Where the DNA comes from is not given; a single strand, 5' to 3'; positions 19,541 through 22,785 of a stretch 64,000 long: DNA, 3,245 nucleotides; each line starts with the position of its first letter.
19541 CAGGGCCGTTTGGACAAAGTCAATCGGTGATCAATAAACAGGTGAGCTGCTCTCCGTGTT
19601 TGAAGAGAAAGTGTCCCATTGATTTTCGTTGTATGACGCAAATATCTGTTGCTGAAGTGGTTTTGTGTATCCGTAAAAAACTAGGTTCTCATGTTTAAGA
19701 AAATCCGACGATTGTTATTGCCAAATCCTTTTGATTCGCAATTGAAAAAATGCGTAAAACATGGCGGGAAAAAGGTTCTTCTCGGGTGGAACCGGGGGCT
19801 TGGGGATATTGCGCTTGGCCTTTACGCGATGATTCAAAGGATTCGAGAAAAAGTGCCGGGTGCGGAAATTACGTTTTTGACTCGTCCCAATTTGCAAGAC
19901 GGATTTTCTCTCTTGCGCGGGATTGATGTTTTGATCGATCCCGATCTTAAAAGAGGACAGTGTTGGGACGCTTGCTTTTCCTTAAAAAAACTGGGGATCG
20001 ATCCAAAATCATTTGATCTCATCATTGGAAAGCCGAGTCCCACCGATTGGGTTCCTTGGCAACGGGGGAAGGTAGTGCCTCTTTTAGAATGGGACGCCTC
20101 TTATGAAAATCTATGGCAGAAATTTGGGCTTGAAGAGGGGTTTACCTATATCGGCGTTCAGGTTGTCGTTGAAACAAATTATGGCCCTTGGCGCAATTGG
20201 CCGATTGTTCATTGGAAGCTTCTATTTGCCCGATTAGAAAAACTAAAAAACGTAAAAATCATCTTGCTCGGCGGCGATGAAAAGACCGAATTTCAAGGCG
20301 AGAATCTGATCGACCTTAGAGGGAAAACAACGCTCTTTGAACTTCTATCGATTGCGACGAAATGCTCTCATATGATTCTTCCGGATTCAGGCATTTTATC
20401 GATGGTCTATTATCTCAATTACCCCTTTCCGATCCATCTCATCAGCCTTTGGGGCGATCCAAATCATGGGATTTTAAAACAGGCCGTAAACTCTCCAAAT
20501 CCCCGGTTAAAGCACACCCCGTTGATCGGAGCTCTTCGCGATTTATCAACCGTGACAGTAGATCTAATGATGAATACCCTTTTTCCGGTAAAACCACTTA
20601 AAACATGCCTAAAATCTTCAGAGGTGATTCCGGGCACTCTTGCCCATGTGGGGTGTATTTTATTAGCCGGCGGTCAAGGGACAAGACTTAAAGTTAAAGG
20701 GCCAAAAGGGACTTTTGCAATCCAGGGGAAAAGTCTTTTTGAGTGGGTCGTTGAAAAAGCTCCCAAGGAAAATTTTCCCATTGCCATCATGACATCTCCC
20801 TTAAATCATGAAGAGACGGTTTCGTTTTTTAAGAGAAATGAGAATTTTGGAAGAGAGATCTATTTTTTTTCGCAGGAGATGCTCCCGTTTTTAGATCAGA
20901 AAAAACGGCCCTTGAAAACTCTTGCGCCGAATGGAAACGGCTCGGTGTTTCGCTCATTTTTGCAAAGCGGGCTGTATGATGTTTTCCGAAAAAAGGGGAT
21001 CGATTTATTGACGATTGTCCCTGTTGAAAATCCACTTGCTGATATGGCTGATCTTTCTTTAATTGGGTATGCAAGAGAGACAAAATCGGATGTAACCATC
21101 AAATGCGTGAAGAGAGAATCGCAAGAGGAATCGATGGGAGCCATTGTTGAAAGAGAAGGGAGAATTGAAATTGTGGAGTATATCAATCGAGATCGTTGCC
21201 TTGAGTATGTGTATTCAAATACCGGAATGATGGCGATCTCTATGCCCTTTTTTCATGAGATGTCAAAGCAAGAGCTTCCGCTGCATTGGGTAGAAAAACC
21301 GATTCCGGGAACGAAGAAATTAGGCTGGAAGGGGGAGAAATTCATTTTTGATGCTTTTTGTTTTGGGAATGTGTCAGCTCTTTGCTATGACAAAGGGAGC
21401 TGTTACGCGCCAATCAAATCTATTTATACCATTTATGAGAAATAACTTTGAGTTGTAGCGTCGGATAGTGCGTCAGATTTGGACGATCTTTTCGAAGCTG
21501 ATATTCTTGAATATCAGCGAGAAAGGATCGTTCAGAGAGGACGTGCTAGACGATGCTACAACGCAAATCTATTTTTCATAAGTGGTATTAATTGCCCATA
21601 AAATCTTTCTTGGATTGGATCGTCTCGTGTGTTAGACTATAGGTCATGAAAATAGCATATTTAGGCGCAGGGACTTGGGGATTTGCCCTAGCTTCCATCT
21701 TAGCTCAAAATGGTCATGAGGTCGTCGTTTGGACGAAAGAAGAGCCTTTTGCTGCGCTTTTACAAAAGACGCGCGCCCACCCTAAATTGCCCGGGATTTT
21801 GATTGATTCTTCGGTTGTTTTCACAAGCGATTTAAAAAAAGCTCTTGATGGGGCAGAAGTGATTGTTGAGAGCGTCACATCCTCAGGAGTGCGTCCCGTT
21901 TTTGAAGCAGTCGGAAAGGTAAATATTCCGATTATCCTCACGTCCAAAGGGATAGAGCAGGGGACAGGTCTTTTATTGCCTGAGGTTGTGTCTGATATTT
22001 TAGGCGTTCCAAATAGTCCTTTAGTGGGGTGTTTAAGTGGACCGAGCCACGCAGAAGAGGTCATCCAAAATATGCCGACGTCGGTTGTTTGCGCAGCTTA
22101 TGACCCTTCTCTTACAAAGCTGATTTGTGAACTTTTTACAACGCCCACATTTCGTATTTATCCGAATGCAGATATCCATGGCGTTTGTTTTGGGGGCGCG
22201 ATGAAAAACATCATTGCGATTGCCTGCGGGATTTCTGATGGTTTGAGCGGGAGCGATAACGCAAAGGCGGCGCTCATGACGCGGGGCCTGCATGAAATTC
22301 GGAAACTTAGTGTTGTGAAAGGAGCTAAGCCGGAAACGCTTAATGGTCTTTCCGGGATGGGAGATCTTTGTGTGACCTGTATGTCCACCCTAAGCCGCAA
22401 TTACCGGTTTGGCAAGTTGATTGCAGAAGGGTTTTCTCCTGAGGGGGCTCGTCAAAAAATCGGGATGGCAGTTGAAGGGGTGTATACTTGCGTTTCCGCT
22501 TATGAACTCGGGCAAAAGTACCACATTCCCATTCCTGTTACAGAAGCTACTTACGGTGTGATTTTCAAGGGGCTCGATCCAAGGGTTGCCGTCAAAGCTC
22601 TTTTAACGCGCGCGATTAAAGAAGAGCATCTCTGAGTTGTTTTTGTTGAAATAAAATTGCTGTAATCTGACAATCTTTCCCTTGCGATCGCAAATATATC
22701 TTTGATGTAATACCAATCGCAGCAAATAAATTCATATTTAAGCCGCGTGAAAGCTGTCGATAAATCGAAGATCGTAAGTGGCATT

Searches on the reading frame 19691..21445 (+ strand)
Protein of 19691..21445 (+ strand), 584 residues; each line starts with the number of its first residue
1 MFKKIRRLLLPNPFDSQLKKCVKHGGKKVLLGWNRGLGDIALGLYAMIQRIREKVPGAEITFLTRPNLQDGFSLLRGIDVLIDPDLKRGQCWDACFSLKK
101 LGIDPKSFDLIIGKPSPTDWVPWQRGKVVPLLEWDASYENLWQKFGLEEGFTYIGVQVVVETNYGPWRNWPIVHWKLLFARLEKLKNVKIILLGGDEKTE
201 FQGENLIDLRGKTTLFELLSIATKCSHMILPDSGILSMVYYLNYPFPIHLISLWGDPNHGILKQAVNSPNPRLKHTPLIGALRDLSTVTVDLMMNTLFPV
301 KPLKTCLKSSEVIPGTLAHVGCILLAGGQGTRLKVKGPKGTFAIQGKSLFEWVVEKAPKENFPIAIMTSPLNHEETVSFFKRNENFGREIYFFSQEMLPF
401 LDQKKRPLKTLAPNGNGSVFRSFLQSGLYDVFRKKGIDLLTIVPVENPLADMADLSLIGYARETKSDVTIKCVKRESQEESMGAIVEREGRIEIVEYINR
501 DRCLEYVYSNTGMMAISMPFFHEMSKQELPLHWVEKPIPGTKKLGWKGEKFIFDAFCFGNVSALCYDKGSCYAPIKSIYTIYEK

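Call 67: search_protein_families(library=pfam, proteins=[window:19691-21445:+], max_evalue=0.01)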
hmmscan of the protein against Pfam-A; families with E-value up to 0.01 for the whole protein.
window:19691-21445:+ (584 aa): 3 families
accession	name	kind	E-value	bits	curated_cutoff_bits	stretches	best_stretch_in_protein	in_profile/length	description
PF01704.24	UDPGP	-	4.8e-25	88.6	22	1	310-497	44-247/413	UTP--glucose-1-phosphate uridylyltransferase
PF12804.13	NTP_transf_3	-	4.2e-05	24.2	27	1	322-370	1-48/160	MobA-like NTP transferase domain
PF01075.23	Glyco_transf_9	-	0.00057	19.7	22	1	166-236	117-195/247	Glycosyltransferase family 9 (heptosyltransferase)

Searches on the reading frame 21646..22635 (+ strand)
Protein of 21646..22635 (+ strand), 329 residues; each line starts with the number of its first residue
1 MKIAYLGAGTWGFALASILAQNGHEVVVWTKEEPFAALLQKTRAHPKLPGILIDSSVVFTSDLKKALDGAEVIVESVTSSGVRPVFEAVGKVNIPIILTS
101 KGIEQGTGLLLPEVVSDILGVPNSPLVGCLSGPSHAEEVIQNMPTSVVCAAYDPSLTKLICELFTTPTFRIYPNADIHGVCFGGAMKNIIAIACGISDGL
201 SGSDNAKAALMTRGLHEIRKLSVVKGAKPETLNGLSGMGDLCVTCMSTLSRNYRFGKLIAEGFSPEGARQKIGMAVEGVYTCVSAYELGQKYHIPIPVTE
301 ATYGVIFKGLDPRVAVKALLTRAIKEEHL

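Call 8: search_protein_families(library=pfam, proteins=[window:21646-22635:+])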
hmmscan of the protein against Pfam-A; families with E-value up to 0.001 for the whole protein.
window:21646-22635:+ (329 aa): 5 families
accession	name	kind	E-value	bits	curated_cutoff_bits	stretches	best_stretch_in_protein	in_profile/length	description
PF07479.19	NAD_Gly3P_dh_C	-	7.8e-48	162.7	25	1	176-316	1-141/142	NAD-dependent glycerol-3-phosphate dehydrogenase C-terminus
PF01210.29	NAD_Gly3P_dh_N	-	1.1e-39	136.4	23.1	1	2-155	1-156/158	NAD-dependent glycerol-3-phosphate dehydrogenase N-terminus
PF20618.3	GPD_NAD_C_bact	-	2e-17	63.9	27.6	1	236-301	1-65/66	Bacterial GPD, NAD-dependent C-terminal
PF03807.23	F420_oxidored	-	3.5e-06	28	21.6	1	2-89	1-79/94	NADP oxidoreductase coenzyme F420-dependent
PF03446.21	NAD_binding_2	-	0.00039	20.9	21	0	2-79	1-65/161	NAD binding domain of 6-phosphogluconate dehydrogenase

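Call 13: find_encoding_contigs(protein=window:21646-22635:+, flank=10000, max_places=6)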
Protein window:21646-22635:+ (329 aa): 1 contig read that carries it; 1 place shown.
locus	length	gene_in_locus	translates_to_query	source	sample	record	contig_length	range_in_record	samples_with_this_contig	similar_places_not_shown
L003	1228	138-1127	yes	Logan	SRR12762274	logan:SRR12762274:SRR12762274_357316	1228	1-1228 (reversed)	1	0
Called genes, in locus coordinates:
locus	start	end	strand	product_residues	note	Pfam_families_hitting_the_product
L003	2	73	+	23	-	?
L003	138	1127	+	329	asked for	PF01210:NAD_Gly3P_dh_N, PF03807:F420_oxidored (weak), PF07479:NAD_Gly3P_dh_C, PF20618:GPD_NAD_C_bact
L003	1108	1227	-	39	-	?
